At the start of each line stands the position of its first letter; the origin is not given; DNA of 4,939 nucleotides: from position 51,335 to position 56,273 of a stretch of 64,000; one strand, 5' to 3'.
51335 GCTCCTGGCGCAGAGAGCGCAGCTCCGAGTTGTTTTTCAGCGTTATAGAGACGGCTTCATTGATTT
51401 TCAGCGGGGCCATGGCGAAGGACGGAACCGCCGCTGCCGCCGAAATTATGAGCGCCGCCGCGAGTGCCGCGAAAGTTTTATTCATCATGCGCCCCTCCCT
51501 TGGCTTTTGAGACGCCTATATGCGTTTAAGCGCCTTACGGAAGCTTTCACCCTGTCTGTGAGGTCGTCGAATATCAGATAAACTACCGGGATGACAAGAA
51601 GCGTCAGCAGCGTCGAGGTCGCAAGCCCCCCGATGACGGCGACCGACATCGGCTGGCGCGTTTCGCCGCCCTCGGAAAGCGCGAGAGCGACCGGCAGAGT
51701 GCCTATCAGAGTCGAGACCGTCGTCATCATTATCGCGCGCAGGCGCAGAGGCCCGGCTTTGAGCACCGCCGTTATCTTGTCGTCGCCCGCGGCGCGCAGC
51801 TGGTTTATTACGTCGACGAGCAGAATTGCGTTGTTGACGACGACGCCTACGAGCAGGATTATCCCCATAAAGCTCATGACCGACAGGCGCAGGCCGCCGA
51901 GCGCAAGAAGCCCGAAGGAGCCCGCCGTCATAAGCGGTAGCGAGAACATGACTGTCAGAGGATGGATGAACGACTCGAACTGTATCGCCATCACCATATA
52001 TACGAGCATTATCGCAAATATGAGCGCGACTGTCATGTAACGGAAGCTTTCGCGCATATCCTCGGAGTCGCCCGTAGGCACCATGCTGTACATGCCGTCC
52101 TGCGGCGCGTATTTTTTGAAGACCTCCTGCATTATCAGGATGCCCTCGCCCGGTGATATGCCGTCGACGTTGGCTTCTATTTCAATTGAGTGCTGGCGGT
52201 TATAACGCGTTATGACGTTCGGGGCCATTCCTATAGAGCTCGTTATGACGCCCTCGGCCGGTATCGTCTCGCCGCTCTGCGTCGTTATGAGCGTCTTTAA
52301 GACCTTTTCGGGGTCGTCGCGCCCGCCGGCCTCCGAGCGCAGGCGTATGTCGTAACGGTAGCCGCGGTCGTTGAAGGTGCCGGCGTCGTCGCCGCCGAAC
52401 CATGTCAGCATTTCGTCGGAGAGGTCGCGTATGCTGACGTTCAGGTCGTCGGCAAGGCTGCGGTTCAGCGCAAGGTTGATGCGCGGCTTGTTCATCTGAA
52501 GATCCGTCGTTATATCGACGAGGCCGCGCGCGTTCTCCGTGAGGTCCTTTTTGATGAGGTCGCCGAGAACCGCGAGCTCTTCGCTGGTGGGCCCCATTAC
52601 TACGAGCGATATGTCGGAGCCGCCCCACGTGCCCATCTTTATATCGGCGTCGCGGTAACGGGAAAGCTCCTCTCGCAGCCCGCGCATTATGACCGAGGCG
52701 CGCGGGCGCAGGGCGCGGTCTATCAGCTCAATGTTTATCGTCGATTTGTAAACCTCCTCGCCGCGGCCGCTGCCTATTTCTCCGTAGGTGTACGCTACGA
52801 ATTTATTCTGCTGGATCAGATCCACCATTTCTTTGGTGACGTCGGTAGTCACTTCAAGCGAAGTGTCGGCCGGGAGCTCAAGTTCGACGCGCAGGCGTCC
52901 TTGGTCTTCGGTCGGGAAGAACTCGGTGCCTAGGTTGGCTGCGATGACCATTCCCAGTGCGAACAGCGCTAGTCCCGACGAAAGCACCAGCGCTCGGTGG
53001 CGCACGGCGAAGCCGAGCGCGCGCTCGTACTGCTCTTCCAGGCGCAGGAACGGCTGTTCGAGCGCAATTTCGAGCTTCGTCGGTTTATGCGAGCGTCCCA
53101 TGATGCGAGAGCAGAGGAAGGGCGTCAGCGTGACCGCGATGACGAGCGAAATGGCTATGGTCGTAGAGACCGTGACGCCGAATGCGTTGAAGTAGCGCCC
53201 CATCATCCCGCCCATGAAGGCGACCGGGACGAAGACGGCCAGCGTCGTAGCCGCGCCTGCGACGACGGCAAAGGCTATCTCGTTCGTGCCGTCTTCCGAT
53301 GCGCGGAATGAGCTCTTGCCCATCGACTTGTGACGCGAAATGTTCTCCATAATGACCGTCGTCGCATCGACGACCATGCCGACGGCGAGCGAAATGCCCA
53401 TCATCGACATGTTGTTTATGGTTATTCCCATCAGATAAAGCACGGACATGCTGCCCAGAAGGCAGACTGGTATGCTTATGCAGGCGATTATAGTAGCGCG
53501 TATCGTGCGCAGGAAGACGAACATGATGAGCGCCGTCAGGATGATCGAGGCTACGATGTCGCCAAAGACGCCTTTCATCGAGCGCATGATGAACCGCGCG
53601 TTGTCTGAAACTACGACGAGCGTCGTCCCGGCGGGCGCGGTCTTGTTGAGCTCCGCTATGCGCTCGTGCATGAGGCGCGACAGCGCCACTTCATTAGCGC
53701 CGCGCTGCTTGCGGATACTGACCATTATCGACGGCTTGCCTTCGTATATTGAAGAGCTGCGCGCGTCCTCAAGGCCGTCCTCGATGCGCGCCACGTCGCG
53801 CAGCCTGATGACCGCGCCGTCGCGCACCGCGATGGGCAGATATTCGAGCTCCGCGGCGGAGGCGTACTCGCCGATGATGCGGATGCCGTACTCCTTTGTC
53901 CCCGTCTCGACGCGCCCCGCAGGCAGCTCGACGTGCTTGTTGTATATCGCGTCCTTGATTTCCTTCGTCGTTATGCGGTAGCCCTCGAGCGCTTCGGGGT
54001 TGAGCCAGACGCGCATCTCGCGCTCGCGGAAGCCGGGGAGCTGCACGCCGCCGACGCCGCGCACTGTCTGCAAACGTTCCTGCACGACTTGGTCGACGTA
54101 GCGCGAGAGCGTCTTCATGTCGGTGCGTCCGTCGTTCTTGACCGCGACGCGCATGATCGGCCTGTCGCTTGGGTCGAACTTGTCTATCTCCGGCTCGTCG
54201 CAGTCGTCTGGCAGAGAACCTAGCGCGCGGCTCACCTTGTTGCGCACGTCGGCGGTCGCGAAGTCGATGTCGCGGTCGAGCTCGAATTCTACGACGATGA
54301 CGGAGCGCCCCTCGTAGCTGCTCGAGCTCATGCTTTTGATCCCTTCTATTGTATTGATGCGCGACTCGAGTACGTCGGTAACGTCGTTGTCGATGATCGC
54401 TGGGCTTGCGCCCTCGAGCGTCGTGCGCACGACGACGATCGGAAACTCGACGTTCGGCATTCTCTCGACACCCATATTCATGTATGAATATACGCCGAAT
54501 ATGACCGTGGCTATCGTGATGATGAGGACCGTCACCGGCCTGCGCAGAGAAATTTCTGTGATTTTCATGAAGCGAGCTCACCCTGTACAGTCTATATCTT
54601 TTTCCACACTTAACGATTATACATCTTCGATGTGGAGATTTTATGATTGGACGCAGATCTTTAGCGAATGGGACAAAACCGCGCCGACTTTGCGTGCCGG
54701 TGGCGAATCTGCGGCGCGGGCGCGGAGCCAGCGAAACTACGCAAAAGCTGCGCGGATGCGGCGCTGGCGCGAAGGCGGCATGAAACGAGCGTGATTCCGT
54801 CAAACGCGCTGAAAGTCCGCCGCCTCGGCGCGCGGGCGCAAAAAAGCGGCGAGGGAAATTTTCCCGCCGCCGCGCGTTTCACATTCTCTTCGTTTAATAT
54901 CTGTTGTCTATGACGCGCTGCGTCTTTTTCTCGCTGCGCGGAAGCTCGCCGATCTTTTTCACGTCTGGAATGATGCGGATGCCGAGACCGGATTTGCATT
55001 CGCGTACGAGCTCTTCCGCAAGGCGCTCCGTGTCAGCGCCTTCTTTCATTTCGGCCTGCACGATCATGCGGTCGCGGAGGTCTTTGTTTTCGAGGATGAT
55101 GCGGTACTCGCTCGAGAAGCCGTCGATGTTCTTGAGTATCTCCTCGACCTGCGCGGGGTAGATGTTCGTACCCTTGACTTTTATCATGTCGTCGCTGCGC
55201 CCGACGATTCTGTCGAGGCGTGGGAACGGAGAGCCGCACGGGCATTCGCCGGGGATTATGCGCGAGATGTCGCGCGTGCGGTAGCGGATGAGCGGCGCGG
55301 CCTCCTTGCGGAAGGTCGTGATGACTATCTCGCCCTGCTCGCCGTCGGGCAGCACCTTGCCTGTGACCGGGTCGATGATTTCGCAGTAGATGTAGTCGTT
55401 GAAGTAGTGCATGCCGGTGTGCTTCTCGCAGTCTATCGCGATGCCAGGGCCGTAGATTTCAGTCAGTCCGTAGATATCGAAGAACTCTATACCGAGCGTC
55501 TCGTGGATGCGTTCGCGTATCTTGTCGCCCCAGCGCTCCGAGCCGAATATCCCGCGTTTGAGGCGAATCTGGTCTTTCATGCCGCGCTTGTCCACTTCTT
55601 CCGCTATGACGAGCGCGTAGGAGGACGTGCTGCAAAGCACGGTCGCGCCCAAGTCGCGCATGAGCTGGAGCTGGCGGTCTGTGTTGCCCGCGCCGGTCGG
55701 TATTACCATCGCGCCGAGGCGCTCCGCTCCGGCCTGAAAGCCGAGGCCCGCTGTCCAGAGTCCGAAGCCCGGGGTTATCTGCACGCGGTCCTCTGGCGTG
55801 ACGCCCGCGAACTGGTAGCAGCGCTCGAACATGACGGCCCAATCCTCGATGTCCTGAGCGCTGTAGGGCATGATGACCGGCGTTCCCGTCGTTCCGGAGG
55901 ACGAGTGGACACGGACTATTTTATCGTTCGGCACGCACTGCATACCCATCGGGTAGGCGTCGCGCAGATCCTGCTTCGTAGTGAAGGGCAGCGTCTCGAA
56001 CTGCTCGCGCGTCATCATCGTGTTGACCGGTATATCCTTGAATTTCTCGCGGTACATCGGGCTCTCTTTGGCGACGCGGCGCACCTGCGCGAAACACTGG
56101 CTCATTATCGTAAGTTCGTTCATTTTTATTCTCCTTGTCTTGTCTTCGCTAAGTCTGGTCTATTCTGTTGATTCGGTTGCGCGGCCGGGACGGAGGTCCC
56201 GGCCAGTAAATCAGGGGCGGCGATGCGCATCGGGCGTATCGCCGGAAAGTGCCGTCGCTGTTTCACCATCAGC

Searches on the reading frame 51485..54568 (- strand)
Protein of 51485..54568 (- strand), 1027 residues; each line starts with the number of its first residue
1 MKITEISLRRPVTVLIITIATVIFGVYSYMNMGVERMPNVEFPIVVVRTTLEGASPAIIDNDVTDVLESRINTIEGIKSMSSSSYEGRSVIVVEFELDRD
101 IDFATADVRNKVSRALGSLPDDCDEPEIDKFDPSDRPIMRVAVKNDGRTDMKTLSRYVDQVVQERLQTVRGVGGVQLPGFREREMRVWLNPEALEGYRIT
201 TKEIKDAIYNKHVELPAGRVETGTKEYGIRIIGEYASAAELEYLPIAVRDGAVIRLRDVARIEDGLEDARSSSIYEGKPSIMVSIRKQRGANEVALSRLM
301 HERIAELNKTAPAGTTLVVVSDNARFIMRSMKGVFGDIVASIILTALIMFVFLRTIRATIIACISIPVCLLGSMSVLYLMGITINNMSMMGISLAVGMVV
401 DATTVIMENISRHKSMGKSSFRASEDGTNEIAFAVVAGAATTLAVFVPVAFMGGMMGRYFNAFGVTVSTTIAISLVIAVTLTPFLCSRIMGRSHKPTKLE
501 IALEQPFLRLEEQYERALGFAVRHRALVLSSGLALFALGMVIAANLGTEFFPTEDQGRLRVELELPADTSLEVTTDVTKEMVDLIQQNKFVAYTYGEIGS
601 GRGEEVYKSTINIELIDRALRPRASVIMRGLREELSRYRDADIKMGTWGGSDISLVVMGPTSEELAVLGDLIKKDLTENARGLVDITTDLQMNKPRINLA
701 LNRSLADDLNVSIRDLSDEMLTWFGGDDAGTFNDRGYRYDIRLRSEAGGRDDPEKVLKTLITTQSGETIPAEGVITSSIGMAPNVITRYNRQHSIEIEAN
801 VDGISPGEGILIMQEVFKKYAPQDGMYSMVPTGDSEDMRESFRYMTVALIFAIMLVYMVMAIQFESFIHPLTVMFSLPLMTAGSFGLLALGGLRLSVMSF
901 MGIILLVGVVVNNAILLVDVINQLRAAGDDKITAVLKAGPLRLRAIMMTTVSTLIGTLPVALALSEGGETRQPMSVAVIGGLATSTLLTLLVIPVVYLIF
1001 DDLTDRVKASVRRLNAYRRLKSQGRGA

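Call 84: search_protein_families(library=pfam, proteins=[window:51485-54568:-], max_evalue=0.00001)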
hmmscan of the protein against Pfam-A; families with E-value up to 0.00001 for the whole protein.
window:51485-54568:- (1027 aa): 2 families
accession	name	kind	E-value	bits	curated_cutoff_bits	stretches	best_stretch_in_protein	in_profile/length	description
PF00873.25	ACR_tran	-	6.1e-257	855.6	28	1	4-1000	2-1020/1021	AcrB/AcrD/AcrF family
PF03176.21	MMPL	-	1.4e-06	28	20.5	0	338-494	149-308/333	MMPL family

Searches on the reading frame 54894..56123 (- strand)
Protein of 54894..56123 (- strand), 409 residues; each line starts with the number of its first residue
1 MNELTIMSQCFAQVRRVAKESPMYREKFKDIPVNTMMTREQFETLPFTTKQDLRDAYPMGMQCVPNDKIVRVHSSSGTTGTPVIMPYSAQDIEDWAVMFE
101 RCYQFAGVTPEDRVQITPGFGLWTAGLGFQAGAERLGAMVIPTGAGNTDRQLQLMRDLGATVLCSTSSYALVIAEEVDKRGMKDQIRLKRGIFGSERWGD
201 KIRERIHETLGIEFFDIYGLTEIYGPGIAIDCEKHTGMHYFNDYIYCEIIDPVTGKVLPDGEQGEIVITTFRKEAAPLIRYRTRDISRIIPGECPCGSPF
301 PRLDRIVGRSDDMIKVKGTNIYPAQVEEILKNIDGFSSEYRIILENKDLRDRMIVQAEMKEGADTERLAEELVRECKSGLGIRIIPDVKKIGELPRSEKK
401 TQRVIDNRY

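Call 84: search_protein_families(library=pfam, proteins=[window:54894-56123:-], max_evalue=0.00001)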
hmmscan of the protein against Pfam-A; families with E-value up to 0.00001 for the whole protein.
window:54894-56123:- (409 aa): 2 families
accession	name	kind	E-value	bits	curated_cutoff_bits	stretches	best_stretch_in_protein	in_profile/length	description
PF14535.12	AMP-binding_C_2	-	2.2e-23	82.8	25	1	318-408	1-96/96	AMP-binding enzyme C-terminal domain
PF00501.34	AMP-binding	-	7.1e-16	58.4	29.9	1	57-269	152-375/384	AMP-binding enzyme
